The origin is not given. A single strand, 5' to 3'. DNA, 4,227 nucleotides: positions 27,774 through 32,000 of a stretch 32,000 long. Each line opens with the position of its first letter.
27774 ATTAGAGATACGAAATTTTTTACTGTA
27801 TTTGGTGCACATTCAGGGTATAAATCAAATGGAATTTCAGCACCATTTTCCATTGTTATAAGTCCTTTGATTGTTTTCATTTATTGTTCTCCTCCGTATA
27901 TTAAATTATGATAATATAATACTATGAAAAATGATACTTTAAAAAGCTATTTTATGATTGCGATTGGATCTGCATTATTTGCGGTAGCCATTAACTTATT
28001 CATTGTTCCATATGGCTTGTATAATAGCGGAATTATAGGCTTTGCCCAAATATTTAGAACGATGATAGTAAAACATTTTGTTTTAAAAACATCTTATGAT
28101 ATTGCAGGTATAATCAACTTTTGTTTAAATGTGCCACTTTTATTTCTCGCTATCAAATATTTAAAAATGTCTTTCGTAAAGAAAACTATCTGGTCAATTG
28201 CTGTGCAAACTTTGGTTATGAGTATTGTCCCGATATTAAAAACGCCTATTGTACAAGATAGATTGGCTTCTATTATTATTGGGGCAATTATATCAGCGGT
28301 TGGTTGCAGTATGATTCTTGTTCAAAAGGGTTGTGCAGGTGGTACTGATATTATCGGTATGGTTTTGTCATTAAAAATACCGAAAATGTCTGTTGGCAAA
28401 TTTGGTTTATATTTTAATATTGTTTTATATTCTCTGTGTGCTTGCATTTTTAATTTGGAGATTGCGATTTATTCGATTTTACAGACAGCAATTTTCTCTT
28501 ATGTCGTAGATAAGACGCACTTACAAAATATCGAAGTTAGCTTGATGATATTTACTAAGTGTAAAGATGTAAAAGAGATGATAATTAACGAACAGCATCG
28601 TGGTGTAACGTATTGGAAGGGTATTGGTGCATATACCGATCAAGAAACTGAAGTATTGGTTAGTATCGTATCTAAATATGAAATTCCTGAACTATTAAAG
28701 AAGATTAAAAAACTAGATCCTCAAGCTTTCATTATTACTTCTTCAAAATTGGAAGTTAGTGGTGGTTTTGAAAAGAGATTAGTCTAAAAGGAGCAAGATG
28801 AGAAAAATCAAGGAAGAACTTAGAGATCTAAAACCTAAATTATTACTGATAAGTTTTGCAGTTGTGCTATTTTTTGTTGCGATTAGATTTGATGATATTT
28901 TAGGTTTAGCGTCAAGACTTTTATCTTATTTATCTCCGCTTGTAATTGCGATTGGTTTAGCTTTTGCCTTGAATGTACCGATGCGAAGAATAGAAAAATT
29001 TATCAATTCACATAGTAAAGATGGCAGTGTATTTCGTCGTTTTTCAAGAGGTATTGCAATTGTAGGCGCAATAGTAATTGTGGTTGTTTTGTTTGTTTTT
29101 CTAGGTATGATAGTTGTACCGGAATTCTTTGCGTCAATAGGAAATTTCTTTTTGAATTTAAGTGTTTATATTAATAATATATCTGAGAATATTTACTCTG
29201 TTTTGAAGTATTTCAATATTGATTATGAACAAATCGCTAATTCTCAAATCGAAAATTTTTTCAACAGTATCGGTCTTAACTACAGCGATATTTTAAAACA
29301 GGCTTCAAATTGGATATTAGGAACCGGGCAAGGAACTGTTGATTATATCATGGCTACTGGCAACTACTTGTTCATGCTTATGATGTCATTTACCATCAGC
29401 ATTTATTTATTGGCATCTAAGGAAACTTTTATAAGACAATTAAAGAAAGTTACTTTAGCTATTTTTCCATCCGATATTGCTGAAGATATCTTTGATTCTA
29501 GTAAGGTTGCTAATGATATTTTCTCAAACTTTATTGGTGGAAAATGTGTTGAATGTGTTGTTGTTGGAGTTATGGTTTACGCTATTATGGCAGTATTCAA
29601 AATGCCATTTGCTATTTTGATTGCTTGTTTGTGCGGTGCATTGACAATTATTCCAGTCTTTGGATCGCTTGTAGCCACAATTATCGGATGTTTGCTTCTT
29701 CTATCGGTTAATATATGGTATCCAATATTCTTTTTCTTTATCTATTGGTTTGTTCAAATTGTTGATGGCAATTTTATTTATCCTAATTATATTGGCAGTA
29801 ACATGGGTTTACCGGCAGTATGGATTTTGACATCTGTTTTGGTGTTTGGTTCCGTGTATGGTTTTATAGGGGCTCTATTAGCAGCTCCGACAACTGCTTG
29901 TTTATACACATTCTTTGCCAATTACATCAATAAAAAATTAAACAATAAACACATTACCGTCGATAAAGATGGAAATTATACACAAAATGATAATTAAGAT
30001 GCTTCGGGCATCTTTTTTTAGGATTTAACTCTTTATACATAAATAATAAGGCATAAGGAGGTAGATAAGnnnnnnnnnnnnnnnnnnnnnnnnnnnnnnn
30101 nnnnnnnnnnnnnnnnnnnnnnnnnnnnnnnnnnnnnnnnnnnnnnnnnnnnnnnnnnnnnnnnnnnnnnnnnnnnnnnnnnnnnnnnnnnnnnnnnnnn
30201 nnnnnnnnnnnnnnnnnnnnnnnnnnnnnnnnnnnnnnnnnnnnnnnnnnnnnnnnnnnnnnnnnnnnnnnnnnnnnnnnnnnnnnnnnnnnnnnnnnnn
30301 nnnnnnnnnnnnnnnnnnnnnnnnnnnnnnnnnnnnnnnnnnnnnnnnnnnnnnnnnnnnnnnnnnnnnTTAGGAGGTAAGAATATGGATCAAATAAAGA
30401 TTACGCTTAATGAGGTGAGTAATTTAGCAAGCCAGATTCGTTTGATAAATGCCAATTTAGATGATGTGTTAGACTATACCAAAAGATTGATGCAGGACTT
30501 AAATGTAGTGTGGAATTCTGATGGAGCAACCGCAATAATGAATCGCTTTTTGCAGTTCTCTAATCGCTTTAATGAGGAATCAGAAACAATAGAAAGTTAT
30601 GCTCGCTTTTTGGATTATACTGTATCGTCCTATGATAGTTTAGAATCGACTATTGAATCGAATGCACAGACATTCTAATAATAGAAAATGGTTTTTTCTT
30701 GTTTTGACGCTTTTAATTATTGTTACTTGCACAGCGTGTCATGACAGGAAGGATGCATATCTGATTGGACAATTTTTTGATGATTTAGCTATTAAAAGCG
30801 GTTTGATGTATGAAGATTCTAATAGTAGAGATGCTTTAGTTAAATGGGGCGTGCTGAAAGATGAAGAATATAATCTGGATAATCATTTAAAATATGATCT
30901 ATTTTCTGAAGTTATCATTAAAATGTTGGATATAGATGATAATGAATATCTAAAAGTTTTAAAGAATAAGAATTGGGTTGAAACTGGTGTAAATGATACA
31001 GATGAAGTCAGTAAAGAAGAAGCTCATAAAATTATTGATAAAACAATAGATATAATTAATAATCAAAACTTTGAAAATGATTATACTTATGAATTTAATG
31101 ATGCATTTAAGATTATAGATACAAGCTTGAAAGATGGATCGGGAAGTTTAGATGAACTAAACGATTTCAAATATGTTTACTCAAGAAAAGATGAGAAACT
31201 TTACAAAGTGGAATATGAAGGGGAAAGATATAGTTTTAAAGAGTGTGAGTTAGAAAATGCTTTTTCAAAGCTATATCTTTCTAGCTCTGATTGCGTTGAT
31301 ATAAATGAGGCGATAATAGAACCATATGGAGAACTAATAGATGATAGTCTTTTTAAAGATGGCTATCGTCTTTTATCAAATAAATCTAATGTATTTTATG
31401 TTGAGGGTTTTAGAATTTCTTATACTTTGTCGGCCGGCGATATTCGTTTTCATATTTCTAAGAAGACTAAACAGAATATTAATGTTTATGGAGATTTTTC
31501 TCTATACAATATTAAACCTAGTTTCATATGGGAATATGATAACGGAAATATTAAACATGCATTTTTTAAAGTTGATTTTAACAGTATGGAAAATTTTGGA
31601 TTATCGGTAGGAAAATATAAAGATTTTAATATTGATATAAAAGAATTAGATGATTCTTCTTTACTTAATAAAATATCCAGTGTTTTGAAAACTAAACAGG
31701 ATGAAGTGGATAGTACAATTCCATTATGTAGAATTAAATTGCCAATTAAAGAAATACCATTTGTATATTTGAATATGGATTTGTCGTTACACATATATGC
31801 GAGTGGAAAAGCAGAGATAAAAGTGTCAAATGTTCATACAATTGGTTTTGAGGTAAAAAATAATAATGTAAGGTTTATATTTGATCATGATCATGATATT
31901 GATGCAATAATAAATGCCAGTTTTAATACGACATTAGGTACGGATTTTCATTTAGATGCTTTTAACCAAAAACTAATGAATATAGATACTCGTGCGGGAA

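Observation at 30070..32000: WXG100 gene pair coupled to an unknown lipoprotein at the edge of an otherwise core region: a possible non-canonical type VII secretion-associated locus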

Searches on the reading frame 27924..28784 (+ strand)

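Call 4: search_protein_families(library=pfam, proteins=[window:27924-28784:+], max_evalue=1)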
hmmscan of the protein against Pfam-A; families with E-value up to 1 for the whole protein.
window:27924-28784:+ (287 aa): 2 families
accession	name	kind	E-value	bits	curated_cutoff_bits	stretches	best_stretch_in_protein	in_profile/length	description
PF02588.21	YitT_membrane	-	7.5e-38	130.4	24.3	1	9-215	2-198/205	Uncharacterised 5xTM membrane BCR, YitT family COG1284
PF10035.14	DUF2179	-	4.2e-18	65.4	22.8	1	226-280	1-55/55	Uncharacterized protein conserved in bacteria (DUF2179)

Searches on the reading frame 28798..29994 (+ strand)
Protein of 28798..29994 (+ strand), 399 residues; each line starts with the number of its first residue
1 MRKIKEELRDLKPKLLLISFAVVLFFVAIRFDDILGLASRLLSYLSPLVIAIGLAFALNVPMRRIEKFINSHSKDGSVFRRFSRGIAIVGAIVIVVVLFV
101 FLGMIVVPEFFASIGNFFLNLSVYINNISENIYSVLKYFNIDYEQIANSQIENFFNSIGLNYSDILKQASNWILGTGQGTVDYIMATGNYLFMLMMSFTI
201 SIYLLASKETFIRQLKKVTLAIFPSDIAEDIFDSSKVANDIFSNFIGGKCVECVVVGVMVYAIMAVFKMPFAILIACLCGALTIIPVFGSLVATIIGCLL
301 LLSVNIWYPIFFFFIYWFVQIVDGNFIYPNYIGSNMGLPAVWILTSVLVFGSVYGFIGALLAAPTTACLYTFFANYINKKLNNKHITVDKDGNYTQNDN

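Call 4: search_protein_families(library=pfam, proteins=[window:28798-29994:+], max_evalue=1)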
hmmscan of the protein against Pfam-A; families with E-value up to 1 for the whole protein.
window:28798-29994:+ (399 aa): 2 families
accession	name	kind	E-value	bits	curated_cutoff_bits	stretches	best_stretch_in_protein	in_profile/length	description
PF01594.21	AI-2E_transport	-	1.2e-43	150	34.3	1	16-376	2-326/327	AI-2E family transporter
PF10710.14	DUF2512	-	0.01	16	26.5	1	340-385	72-117/136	Protein of unknown function (DUF2512)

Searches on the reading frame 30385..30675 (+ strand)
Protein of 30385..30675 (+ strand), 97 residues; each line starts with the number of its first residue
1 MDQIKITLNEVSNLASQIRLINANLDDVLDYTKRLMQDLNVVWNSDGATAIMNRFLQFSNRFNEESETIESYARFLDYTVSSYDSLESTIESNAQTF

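Call 4: search_protein_families(library=pfam, proteins=[window:30385-30675:+], max_evalue=1)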
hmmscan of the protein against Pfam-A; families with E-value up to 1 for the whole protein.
window:30385-30675:+ (97 aa): 5 families
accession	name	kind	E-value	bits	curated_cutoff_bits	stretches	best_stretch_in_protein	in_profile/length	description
PF06013.18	WXG100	-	5.1e-05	23.9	27.3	1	3-87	1-85/86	Proteins of 100 residues with WXG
PF25100.1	DUF7809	-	0.0015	19.3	27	1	14-97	78-157/160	Domain of unknown function (DUF7809)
PF04108.17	ATG17_like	-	0.0077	16.2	43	1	4-86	220-308/355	Autophagy protein ATG17-like domain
PF00621.25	RhoGEF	-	0.07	13.8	27.6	1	15-93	35-109/180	RhoGEF domain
PF13378.12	MR_MLE_C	-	0.15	12.1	29.4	1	13-66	26-78/219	Enolase C-terminal domain-like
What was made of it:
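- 30385..30678 (+): WXG2, a divergent WXG100 paralogue of 97 aa. It has W-N-S instead of W-x-G, an invariant Y-x-x-x-E (Y83-E87) and a conserved C-terminal tail. PF06013 23.9 bits, E=5e-5, aligned full length (call 4).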

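Call 7: search_protein_families(library=ncbifam, proteins=[window:30385-30675:+], max_evalue=1)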
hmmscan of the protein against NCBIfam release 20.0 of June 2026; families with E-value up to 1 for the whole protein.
window:30385-30675:+ (97 aa): 4 families
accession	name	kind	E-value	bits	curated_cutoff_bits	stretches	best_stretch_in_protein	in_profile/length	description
NF035934.1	ESAT6_2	subfamily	4.3e-32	110.2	100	1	2-97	1-96/96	pore-forming ESAT-6 family protein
TIGR03930.1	WXG100_ESAT6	subfamily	0.00051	20.2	44.85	1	3-87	1-85/90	WXG100 family type VII secretion target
NF003409.0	PRK04778.1-3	equivalog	0.02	13.6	562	1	2-71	447-520/570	septation ring formation regulator EzrA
NF008271.1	PRK11045.1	equivalog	0.028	13.7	155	1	24-73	25-74/188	lipid IV(A) palmitoyltransferase PagP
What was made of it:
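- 30385..30678 (+): NF035934 110.2 bits against a cutoff of 100 (call 7).
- Closest known: NCBIfam NF035934 'pore-forming ESAT-6 family protein'. Same: WXG2 passes this model (110.2 bits against a cutoff of 100) (call 7).
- Checked: It passes NCBIfam NF035934 at 110.2 bits against a cutoff of 100 (calls 4, 7).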

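Call 17: search_solved_structures(query=window:30385-30675:+, max_evalue=10)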
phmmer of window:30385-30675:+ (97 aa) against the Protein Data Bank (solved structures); distinct sequences matched with E-value up to 10: 3.
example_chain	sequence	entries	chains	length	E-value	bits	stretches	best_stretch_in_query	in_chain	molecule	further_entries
7b2a_A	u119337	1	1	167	0.63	13.8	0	41-78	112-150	CirpA5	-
5lm1_A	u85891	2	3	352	0.74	13.6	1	2-79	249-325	Tyrosine-protein phosphatase non-receptor type 23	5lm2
9arl_C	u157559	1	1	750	3.6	11.4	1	34-92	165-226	OrfX2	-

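Call 75: find_homologous_proteins(query=window:30385-30675:+, max_evalue=0.001)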
Query window:30385-30675:+ (97 aa): 78 proteins with E <= 0.001 among 81 candidates.
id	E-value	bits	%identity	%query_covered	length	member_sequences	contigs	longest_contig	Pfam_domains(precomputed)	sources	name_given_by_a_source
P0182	9.7e-54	197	100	100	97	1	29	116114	-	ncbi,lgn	-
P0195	4.3e-53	194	99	100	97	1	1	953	-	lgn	-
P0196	1.4e-42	161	81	100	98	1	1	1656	PF06013.19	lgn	-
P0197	3.7e-41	156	80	100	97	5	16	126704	PF06013.19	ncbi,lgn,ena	-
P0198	4.9e-41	156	78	100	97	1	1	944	PF06013.19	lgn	-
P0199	4.1e-37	144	73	100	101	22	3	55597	PF06013.19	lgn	-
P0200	1.4e-36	142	71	100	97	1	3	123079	-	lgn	-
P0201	2.8e-33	131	69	100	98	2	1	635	-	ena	-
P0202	5.6e-33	130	70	100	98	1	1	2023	-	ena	-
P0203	3.1e-31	125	65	100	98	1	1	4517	-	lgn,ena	-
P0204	3.2e-31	125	66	99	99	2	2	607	-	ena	-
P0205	3.4e-31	125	67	100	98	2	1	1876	-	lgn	-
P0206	1.8e-30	122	64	100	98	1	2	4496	-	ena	-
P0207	3.1e-30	122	64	100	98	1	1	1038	PF06013.19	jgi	-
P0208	9.4e-30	120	64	100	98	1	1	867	-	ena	-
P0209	1.2e-29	120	63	100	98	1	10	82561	PF06013.19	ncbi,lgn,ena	-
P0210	1.8e-29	119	63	100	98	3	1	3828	PF06013.19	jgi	-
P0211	2.8e-29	119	64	100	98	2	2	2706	PF06013.19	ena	-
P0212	5.4e-29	118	63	100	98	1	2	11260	PF06013.19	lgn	-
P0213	5.8e-29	118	63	100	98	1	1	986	PF06013.19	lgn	-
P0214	5.9e-29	118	62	100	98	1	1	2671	PF06013.19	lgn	-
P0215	1.5e-28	116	64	100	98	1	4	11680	PF06013.19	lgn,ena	-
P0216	1.9e-28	116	62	100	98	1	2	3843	PF06013.19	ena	-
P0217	2.0e-28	116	62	100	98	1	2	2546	PF06013.19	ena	-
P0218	2.6e-28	116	62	100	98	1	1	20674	PF06013.19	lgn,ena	-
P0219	2.7e-28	115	62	100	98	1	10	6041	PF06013.19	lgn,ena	-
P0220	2.9e-28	115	62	100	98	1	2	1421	PF06013.19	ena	-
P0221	3.9e-28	115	61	100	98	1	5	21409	PF06013.19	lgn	-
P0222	4.0e-28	115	62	100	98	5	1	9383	PF06013.19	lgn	-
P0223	4.4e-28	115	61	100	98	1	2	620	PF06013.19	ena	-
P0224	4.7e-28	115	60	100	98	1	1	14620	PF06013.19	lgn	-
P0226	7.4e-28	114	61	99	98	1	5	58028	PF06013.19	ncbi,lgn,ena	-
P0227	7.6e-28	114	62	100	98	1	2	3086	PF06013.19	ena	-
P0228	1.5e-27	113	61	100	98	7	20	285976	PF06013.19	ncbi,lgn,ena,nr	ncbi:MAG: pore-forming ESAT-6 family protein [Erysipelotrichaceae bacterium]|nr:pore-forming ESAT-6 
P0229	3.1e-27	112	60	100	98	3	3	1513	PF06013.19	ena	-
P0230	5.9e-27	111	59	100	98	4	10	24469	PF06013.19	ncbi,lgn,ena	-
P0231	6.9e-27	111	61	100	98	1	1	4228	PF06013.19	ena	-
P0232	7.0e-27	111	61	99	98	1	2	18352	PF06013.19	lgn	-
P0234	1.2e-26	110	57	100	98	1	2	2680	PF06013.19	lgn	-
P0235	1.8e-26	110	59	100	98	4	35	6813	PF06013.19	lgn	-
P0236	2.1e-26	109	60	100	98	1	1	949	PF06013.19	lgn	-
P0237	2.6e-26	109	64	100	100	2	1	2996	PF06013.19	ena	-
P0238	3.0e-26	109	62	100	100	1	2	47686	PF06013.19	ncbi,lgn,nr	ncbi:MAG: pore-forming ESAT-6 family protein [Erysipelotrichaceae bacterium]|nr:pore-forming ESAT-6 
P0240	4.0e-26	109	60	100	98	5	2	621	PF06013.19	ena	-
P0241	4.4e-26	108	59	100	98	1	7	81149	PF06013.19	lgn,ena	-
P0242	4.8e-26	108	57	100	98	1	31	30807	PF06013.19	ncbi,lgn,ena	-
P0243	5.0e-26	108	59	100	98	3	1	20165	PF06013.19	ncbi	-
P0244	5.9e-26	108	57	100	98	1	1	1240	PF06013.19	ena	-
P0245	6.0e-26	108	57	100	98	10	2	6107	PF06013.19,PF00823.26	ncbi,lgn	-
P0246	7.0e-26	108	59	100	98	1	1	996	PF06013.19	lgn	-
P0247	7.9e-26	108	59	100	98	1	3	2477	PF06013.19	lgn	-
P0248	7.9e-26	108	60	100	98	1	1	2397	PF06013.19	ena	-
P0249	9.3e-26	107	59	100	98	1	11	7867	PF06013.19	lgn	-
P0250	1.0e-25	107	63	100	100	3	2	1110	PF06013.19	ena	-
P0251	1.0e-25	107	59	100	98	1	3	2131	PF06013.19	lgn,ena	-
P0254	3.9e-25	105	59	100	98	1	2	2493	PF06013.19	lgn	-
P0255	3.9e-25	105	58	100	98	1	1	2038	PF06013.19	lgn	-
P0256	9.6e-25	104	56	100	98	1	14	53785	PF06013.19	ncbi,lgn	-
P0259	1.7e-24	103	58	100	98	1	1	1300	PF06013.19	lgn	-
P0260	2.0e-24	103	56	100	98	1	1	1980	PF06013.19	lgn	-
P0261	4.2e-24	102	55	100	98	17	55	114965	PF06013.19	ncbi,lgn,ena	-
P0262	5.6e-24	102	58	100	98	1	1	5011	PF06013.19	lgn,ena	-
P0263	6.2e-24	102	58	100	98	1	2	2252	PF06013.19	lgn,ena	-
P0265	2.4e-23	100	58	100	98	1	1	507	PF06013.19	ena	-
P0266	2.6e-23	100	56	99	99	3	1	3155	PF06013.19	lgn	-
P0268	9.7e-23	98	58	99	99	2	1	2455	PF06013.19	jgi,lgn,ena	jgi:uncharacterized protein YukE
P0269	4.4e-22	96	50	99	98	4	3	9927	PF06013.19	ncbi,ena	-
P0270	9.6e-22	95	52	97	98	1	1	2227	PF06013.19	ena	-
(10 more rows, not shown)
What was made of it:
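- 30385..30678 (+): Homologues are named 'pore-forming ESAT-6 family protein [Erysipelotrichaceae bacterium]' and mostly carry PF06013 (call 75).
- On WXG100 superfamily (PF06013): gene 2: Most homologues have PF06013 on record (call 75).
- Closest known: NCBIfam NF035934 'pore-forming ESAT-6 family protein'. Same: Its NCBI homologues already carry this name (call 75).
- Checked: Most of its homologues carry PF06013 (call 75).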

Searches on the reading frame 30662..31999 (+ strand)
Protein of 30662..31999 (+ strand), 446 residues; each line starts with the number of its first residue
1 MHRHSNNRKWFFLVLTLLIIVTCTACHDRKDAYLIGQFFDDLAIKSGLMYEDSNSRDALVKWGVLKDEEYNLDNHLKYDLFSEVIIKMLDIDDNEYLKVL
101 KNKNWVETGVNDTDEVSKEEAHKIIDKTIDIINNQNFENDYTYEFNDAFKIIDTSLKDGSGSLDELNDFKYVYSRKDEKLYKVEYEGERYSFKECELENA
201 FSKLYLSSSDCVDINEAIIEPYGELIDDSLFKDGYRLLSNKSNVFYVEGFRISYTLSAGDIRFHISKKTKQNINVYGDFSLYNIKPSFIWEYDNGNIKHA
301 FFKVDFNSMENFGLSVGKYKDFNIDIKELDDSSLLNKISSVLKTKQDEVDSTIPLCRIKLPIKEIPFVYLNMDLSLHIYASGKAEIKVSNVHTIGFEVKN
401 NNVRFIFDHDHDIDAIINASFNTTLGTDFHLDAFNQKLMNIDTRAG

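Call 4: search_protein_families(library=pfam, proteins=[window:30662-31999:+], max_evalue=1)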
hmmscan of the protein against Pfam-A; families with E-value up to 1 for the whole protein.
window:30662-31999:+ (446 aa): 0 families

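Call 7: search_protein_families(library=ncbifam, proteins=[window:30662-31999:+], max_evalue=1)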
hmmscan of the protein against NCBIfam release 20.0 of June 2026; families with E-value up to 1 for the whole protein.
window:30662-31999:+ (446 aa): 1 family
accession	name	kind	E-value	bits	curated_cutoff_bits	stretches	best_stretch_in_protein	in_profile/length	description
TIGR03536.1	DapD_gpp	equivalog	0.16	10.8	518.45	1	73-155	102-185/341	2,3,4,5-tetrahydropyridine-2,6-dicarboxylate N-succinyltransferase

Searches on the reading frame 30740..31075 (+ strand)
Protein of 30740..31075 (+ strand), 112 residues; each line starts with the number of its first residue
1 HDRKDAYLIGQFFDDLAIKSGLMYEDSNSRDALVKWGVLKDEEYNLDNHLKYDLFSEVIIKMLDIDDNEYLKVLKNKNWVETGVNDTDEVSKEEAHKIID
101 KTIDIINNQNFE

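Call 62: search_solved_structures(query=A4, max_evalue=10, show_alignments=1)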
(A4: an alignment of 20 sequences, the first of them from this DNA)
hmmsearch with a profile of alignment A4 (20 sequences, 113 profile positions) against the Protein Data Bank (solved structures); distinct sequences matched with E-value up to 10: 6.
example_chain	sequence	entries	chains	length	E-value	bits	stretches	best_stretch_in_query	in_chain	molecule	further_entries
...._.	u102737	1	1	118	0.35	14.4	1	21-92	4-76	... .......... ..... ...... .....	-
4ae0_A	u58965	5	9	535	0.82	13.2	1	67-102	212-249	DIPHTHERIA TOXIN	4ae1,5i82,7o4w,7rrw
1ddt_A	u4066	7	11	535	0.83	13.2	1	67-102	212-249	DIPHTHERIA TOXIN | DIPHTHERIA TOXIN (DIMERIC)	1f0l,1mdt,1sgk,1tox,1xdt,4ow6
7k7b_A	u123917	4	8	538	0.86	13.2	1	67-102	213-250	Diphtheria toxin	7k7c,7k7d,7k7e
8g0f_A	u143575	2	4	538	1.3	12.5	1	67-102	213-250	Diphtheria toxin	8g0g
7mwq_B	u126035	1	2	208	3.1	11.3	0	68-109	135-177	LHD29B53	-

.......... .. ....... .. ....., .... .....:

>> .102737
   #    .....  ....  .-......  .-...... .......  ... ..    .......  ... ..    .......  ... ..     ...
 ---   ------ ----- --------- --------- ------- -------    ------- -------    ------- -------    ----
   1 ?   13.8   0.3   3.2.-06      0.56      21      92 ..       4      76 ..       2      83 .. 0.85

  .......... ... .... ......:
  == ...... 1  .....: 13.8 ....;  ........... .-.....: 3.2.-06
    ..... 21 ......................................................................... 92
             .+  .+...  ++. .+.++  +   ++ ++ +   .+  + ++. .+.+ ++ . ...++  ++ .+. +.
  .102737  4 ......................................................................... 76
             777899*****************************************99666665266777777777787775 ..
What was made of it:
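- Tried and rejected: A profile of the N-terminal region found no SLH structure in the PDB (call 62).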
